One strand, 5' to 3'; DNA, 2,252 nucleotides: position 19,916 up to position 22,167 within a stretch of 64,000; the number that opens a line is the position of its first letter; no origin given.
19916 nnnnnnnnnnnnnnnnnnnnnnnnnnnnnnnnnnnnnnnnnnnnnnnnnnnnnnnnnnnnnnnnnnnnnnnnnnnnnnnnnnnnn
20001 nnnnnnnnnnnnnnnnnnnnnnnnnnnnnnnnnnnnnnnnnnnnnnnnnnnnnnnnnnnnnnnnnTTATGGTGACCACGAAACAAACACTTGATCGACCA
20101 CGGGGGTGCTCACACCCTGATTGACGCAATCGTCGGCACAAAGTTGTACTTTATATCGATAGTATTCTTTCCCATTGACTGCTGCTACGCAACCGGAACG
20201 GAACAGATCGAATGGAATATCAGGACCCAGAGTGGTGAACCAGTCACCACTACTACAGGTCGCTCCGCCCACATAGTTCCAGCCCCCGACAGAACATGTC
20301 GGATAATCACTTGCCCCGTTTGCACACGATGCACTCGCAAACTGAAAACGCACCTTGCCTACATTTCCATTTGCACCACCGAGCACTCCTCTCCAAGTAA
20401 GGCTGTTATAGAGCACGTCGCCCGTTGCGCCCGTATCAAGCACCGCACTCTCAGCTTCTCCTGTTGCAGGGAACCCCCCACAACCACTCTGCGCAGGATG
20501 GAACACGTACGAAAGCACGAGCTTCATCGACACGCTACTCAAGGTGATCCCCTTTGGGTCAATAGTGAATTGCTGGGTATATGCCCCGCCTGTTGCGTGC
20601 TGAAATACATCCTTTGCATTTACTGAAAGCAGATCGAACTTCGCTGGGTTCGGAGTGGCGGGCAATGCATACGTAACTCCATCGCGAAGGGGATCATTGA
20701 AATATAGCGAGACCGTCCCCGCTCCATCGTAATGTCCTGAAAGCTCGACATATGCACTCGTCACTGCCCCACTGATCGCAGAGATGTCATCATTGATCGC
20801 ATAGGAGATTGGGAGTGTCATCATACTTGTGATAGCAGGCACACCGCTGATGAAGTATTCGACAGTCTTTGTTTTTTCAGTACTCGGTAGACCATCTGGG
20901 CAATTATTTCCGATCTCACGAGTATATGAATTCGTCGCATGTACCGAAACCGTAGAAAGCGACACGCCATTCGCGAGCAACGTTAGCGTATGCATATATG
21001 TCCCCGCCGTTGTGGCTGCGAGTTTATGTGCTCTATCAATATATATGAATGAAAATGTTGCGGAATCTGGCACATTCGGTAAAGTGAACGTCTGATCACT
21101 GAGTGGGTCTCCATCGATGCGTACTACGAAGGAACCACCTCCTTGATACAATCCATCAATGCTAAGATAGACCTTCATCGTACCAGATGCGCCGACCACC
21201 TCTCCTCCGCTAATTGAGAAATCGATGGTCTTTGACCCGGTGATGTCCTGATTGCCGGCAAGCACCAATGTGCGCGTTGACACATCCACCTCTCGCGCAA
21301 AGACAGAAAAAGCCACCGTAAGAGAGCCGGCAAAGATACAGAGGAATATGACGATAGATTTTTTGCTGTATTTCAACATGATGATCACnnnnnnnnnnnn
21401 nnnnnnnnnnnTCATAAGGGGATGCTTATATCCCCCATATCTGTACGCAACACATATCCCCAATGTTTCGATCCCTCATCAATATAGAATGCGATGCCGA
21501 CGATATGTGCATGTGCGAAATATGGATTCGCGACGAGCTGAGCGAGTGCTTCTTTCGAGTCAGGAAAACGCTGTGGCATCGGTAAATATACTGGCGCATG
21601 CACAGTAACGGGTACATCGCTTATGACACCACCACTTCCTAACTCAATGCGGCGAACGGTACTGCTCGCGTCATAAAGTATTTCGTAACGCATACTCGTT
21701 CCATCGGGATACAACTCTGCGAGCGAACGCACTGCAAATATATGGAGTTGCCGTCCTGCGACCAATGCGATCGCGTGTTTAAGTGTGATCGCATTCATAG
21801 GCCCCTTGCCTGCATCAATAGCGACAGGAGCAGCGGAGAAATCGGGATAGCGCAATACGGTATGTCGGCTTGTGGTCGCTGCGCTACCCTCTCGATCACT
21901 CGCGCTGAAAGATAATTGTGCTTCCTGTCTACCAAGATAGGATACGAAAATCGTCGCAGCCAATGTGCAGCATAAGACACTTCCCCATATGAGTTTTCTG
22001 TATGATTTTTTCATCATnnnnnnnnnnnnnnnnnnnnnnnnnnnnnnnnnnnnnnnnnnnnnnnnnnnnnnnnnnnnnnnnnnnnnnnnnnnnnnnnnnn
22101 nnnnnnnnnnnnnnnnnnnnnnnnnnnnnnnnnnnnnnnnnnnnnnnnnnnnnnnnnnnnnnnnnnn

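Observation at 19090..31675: Pseudopilin operon embedding a 1354-aa Cys-rich IPT/FN3 giant and two more secreted or membrane proteins: candidate pilus-tip adhesin module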

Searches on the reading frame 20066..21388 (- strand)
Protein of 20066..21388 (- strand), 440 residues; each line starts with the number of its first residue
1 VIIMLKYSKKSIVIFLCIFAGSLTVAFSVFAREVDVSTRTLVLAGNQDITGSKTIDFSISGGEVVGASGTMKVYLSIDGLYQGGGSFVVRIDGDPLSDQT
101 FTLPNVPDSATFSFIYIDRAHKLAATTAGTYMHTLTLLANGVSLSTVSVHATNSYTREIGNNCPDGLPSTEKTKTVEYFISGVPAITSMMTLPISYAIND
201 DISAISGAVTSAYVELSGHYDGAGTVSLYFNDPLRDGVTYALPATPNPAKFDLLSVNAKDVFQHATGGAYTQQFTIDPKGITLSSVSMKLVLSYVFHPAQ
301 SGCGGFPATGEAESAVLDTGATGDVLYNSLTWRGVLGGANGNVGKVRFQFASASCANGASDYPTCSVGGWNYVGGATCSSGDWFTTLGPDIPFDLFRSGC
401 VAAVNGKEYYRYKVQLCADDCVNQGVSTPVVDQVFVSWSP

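Call 4: search_protein_families(library=pfam, max_evalue=0.1, proteins=[window:20066-21388:-])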
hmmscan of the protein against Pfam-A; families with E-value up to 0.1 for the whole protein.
window:20066-21388:- (440 aa): 0 families

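Call 6: search_protein_families(library=ncbifam, max_evalue=0.05, proteins=[window:20066-21388:-])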
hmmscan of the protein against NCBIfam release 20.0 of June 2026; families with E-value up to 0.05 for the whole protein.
window:20066-21388:- (440 aa): 0 families

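Call 11: list_cluster_members(proteins=[P0001, window:20066-21388:-, window:28450-30159:-, window:30977-31675:-])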
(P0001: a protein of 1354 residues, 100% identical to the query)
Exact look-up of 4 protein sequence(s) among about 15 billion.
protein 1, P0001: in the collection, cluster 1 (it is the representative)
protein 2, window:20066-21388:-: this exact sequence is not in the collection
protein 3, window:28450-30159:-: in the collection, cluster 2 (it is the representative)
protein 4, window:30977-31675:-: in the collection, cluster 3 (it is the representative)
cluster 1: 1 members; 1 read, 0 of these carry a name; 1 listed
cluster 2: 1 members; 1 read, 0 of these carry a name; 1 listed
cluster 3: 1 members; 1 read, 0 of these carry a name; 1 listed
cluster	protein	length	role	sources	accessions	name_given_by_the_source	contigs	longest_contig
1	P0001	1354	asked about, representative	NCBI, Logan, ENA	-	-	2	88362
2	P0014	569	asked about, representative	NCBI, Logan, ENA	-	-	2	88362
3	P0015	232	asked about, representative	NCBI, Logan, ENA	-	-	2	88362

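Call 61: find_homologous_proteins(query=A7)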
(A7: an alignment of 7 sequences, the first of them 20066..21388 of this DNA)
Query A7 (7 sequences) (440 aa, profile of the alignment): 14 proteins with E <= 0.001 among 8000 candidates.
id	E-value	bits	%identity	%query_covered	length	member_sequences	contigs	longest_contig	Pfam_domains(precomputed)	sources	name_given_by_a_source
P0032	1.6e-206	704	100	99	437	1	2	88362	-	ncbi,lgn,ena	-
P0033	3.6e-194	664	58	99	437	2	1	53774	-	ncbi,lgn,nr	ncbi:MAG TPA: hypothetical protein VJ579_01225 [Candidatus Paceibacterota bacterium]|nr:hypothetical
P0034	1.3e-193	662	57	99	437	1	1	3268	-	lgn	-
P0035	4.9e-186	637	60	95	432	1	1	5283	-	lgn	-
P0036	7.2e-186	636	48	98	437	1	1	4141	-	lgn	-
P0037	1.2e-180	619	35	92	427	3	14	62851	-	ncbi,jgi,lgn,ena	jgi:hypothetical protein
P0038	8.7e-180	616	33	98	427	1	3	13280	-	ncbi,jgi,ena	jgi:hypothetical protein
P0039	4.1e-175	601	62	84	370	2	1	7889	-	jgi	jgi:hypothetical protein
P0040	1.0e-157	544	44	99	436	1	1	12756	-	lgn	-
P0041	1.3e-129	451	36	97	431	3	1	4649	-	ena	-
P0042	1.6e-119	418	34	98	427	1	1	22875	-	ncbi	-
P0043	2.1e-106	374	32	100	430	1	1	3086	-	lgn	-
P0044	4.1e-106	373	34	98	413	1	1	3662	-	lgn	-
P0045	6.6e-105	369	33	98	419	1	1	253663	-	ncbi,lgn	-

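Call 62: find_encoding_contigs(protein=P0045, flank=10000, max_places=1)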
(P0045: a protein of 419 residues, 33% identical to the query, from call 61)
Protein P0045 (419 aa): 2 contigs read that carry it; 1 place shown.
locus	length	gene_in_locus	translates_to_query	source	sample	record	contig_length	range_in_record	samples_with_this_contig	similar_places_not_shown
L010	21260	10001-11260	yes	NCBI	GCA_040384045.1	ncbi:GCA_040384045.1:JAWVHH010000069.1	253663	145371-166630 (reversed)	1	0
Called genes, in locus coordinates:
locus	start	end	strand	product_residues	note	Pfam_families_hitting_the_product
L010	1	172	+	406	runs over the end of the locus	PF28597:T2SSF_N, PF00482:T2SSF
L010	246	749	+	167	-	PF07963:N_methyl (weak)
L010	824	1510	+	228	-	-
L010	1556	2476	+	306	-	PF13354:Beta-lactamase2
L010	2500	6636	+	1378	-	PF16656:Pur_ac_phosph_N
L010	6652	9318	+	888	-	PF26549:Tricorn_N (faint), PF07676:PD40 (faint)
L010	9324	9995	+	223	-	-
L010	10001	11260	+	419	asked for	-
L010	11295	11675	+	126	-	PF05635:23S_rRNA_IVP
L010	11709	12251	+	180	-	-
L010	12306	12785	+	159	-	-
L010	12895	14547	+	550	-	PF01565:FAD_binding_4, PF02913:FAD-oxidase_C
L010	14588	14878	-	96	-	-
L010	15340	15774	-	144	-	-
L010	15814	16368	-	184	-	-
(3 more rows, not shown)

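Call 63: find_encoding_contigs(protein=P0042, flank=10000, max_places=1)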
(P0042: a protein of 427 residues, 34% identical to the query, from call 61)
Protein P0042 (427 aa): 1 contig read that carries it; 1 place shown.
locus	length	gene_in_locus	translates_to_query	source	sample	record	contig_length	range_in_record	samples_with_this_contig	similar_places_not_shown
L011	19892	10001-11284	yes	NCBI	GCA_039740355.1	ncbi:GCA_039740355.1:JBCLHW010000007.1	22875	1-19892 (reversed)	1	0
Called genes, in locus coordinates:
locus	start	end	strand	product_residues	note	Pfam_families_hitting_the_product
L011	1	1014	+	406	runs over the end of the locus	PF28597:T2SSF_N (weak), PF00482:T2SSF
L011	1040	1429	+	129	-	PF05635:23S_rRNA_IVP, PF22296:bAvd (weak)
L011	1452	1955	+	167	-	PF07963:N_methyl (weak)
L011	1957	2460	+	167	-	PF01936:NYN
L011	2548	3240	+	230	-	-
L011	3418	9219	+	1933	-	PF00041:fn3 (faint), PF16656:Pur_ac_phosph_N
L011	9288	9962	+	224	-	-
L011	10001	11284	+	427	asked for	-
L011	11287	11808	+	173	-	-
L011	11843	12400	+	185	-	-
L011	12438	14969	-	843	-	PF00690:Cation_ATPase_N, PF00122:E1-E2_ATPase, PF00702:Hydrolase (weak), PF13246:Cation_ATPase, PF00689:Cation_ATPase_C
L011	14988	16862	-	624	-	PF00122:E1-E2_ATPase, PF00702:Hydrolase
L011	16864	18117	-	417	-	PF00890:FAD_binding_2, PF01266:DAO (weak), PF01494:FAD_binding_3 (weak), PF03486:HI0933_like, PF07992:Pyr_redox_2, PF12831:FAD_oxidored, PF13450:NAD_binding_8 (weak), PF22780:HI0933_like_1st, +3 more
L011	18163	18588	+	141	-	PF21549:PRDM2_PR (weak), PF00856:SET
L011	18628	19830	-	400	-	PF00483:NTP_transferase, PF24894:Hexapep_GlmU, PF25084:LbH_EIF2B, PF25087:GMPPB_C (faint), PF25247:LbH_GLGC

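Call 70: search_protein_representatives(alignment_id=A8)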
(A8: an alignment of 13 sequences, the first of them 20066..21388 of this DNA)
Query: 13 sequences, 437 profile positions. Proteins with E-value up to 0.001 (for the whole library): 628; up to 1e-10: 487; up to 1e-30: 108. The best 150 are listed.
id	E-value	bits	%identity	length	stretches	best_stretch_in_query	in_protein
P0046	1.1e-150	518.6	-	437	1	1-437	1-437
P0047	5.7e-150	516.3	-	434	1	11-437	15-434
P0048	4.1e-148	510.2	-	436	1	7-437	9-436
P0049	9.0e-148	509.0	-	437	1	9-437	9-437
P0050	6.0e-138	476.7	-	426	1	10-437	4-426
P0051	2.4e-112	392.3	-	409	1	25-437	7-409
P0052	6.5e-109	381.0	-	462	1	3-437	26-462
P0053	8.6e-109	380.6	-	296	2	281-437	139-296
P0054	3.1e-100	352.4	-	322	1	105-437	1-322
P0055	2.7e-91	322.9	-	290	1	168-437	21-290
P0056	1.6e-65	238.0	-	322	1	165-437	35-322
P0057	5.1e-64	233.0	-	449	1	170-437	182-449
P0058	5.4e-62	226.3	-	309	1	171-437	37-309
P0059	2.7e-61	224.0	-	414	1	20-437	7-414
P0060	2.2e-59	217.8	-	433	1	8-437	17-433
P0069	3.7e-52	194.0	-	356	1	306-437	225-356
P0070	5.0e-52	193.5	-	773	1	304-437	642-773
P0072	1.0e-51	192.5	-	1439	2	302-437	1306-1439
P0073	1.9e-50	188.3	-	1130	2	281-437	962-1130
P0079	6.4e-49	183.3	-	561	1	295-437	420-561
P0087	5.9e-47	176.8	-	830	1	300-437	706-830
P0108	9.6e-41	156.3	-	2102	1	298-437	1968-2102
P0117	4.8e-39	150.7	-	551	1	304-437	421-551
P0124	1.0e-37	146.4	-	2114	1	296-437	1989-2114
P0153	9.9e-30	120.0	-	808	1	304-437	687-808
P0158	6.3e-29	117.4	-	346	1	306-437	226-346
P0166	9.1e-28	113.6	-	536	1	305-436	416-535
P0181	1.0e-25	106.8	-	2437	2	299-437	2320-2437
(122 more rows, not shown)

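Call 71: search_protein_families(library=pfam, max_evalue=0.001, proteins=[P0072, P0073, P0108, P0181, P0070, P0087, P0079])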
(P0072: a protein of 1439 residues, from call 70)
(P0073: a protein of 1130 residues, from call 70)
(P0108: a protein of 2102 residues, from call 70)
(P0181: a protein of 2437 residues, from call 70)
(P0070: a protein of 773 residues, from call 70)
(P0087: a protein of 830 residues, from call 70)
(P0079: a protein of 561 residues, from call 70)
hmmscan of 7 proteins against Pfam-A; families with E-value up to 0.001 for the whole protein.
P0072 (1439 aa): 2 families
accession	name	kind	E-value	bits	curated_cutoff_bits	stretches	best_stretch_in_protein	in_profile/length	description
PF16656.11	Pur_ac_phosph_N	-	5.8e-08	33.6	30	1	1215-1301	9-93/93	Purple acid Phosphatase, N-terminal domain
PF00041.27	fn3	-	0.00053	20.6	25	1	1214-1295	8-79/84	Fibronectin type III domain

P0073 (1130 aa): 1 family
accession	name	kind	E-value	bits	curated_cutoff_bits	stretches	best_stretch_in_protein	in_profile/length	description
PF16323.11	DUF4959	-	9.5e-10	39.2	32.9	1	883-923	10-50/106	Domain of unknown function (DUF4959)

P0108 (2102 aa): 0 families

P0181 (2437 aa): 0 families

P0070 (773 aa): 2 families
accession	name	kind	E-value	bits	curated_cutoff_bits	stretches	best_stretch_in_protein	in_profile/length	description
PF16656.11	Pur_ac_phosph_N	-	1.9e-10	41.6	30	1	549-635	8-93/93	Purple acid Phosphatase, N-terminal domain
PF00041.27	fn3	-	9e-06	26.3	25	1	548-629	8-79/84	Fibronectin type III domain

P0087 (830 aa): 1 family
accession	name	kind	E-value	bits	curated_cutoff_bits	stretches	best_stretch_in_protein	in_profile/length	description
PF00041.27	fn3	-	1.1e-05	25.9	25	1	620-702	3-83/84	Fibronectin type III domain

P0079 (561 aa): 0 families

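Call 89: list_cluster_members(proteins=[P0069, P0079, P0117, P0153, P0072, P0108, P0181, P0124, P0158, P0166])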
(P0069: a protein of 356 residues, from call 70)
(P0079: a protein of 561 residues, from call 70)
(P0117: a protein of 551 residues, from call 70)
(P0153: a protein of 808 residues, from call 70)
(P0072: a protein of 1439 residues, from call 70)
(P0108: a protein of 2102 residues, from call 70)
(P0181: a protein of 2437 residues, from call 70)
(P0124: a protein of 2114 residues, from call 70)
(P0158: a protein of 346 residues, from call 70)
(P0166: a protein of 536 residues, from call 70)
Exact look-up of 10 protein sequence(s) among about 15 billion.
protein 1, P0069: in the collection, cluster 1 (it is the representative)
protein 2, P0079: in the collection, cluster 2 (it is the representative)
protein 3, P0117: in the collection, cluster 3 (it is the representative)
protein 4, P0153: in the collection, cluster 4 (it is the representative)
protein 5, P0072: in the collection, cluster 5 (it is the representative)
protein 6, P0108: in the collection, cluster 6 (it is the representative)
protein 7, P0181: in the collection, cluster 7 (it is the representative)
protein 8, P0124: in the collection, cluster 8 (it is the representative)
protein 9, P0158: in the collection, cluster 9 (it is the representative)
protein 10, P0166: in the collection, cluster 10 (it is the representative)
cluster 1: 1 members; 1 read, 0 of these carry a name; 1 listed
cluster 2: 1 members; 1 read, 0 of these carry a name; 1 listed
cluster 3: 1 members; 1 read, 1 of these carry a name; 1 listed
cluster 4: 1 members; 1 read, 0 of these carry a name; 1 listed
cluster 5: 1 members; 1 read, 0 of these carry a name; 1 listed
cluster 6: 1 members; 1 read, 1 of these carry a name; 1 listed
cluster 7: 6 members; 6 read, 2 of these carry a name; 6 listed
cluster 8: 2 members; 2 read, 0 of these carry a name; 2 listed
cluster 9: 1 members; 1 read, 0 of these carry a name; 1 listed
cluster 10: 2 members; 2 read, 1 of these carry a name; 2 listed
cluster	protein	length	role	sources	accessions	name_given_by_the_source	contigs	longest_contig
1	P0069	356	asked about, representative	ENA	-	-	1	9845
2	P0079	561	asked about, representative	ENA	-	-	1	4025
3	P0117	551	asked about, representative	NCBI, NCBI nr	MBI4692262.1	MAG: type II secretion system protein [Candidatus Terrybacteria bacterium] | type II secretion system protein [Candidatus Terrybacteria bacterium]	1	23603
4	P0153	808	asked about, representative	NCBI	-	-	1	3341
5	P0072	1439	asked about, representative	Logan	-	-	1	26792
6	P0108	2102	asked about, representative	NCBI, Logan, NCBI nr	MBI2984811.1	MAG: hypothetical protein HYY50_04270 [Candidatus Kerfeldbacteria bacterium] | hypothetical protein [Candidatus Kerfeldbacteria bacterium]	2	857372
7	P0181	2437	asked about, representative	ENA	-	-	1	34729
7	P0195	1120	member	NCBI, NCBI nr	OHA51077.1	MAG: hypothetical protein A3A80_00055 [Candidatus Terrybacteria bacterium ...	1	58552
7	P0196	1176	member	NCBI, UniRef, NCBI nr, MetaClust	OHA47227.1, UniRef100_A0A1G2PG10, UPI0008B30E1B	MAG: hypothetical protein A2828_03490 [Candidatus Terrybacteria bacterium ... | Uncharacterized protein n=1 Tax=Candidatus Terrybacteria bacterium ... | status=active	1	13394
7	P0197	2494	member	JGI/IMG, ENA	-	-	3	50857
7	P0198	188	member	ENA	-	-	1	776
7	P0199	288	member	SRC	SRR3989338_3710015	-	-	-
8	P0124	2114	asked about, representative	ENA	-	-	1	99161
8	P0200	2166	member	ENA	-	-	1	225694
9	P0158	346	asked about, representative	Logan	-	-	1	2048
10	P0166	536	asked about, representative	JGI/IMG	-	hypothetical protein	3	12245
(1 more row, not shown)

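Call 97: search_solved_structures(query=A8, max_evalue=10)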
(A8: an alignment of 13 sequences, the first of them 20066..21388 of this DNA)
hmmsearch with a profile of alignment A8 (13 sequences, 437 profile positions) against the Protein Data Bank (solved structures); distinct sequences matched with E-value up to 10: 4.
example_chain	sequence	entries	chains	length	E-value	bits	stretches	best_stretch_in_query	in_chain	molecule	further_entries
9hjm_I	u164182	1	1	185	0.46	12.3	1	142-202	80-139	Peptidyl-prolyl cis-trans isomerase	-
1apq_A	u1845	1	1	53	0.53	12.1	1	348-385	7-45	COMPLEMENT PROTEASE C1R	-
6f39_A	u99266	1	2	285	1.5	10.7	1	342-400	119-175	Complement C1r subcomponent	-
6f1c_A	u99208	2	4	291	1.5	10.6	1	342-400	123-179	Complement C1r subcomponent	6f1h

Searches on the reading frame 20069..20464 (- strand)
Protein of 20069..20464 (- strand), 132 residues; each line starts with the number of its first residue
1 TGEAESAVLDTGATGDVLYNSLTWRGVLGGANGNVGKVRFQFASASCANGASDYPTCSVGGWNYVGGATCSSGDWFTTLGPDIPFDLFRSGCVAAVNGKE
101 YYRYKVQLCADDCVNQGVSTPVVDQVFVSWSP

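Call 79: find_related_loci(query=A10, collection=metagenome_contigs, flank=10000)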
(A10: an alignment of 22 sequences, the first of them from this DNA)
Query A10 (132 aa) in metagenome_contigs; peptide patterns used: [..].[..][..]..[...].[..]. (x = any residue, [..] = any of these).
203 stretches matched a pattern; 121 encode a relative of the query (tblastn E <= 1e-3); the best 80 are kept; 80 distinct loci.
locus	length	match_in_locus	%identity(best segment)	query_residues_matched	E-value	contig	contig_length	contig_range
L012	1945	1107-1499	53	2-132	9e-51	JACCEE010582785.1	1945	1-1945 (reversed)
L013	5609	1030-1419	56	1-132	1e-47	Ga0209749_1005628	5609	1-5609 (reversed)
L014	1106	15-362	54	17-132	2e-48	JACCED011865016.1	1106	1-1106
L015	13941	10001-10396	48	1-132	4e-39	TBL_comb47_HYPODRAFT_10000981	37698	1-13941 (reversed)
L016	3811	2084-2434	49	6-131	2e-38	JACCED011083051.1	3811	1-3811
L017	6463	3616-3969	50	1-131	1e-36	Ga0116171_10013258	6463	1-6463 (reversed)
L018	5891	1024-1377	50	1-131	9e-37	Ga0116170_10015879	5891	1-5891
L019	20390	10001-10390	47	1-132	6e-36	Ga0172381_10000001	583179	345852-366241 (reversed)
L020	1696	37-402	51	1-131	4e-36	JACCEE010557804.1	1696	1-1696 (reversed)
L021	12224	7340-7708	49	2-132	8e-36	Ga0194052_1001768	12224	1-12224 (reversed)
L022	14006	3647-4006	49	1-132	4e-35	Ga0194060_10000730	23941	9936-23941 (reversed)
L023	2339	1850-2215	49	2-132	2e-35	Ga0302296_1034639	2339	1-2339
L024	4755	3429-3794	49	2-132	2e-35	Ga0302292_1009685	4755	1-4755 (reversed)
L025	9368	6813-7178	45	1-132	1e-34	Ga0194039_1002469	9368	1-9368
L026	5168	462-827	45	1-132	2e-34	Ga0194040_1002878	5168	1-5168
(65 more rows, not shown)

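Call 94: search_protein_families(library=pfam, alignment_id=A10, max_evalue=1)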
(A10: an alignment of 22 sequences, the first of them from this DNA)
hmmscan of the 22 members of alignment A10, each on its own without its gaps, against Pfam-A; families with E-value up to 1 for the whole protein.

A. member 1, seq(132 aa): 0 families

B. families by the number of members that match (of 22 scanned): 1 family
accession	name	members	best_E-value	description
PF18266.8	Ncstrn_small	1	0.063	Nicastrin small lobe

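Call 95: search_protein_families(library=ncbifam, alignment_id=A10, max_evalue=1)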
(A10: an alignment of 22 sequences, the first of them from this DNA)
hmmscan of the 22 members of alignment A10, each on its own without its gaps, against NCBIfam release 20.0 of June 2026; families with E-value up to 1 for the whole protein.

A. member 1, seq(132 aa): 0 families

B. families by the number of members that match (of 22 scanned): 1 family
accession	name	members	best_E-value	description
TIGR01958.1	nuoE_fam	1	0.2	NADH-quinone oxidoreductase subunit NuoE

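Call 96: search_solved_structures(query=A10, max_evalue=10)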
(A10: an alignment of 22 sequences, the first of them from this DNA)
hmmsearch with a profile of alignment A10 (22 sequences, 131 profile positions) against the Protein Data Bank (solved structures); distinct sequences matched with E-value up to 10: 4.
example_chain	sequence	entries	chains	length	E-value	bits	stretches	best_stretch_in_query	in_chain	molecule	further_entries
1dlk_B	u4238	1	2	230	0.11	16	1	22-106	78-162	Thrombin heavy chain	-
1acb_E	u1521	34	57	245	0.14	15.6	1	22-106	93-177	ALPHA-CHYMOTRYPSIN | ALPHA-CHYMOTRYPSINOGEN | CHYMOTRYPSINOGEN A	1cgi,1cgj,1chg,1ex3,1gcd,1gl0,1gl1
6f39_A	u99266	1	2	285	0.18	15.3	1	6-95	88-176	Complement C1r subcomponent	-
6f1c_A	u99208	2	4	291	0.18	15.3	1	6-95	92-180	Complement C1r subcomponent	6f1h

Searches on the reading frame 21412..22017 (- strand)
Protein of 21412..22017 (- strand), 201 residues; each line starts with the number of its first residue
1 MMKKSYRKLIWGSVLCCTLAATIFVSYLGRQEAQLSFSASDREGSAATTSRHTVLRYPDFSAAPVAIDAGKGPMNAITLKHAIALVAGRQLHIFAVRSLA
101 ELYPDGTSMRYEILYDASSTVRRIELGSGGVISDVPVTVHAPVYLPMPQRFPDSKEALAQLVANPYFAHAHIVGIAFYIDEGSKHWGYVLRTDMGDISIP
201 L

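Call 4: search_protein_families(library=pfam, max_evalue=0.1, proteins=[window:21412-22017:-])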
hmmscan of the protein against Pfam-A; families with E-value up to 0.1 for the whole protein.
window:21412-22017:- (201 aa): 0 families

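Call 6: search_protein_families(library=ncbifam, max_evalue=0.05, proteins=[window:21412-22017:-])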
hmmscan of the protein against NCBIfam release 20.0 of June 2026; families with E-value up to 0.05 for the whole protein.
window:21412-22017:- (201 aa): 0 families
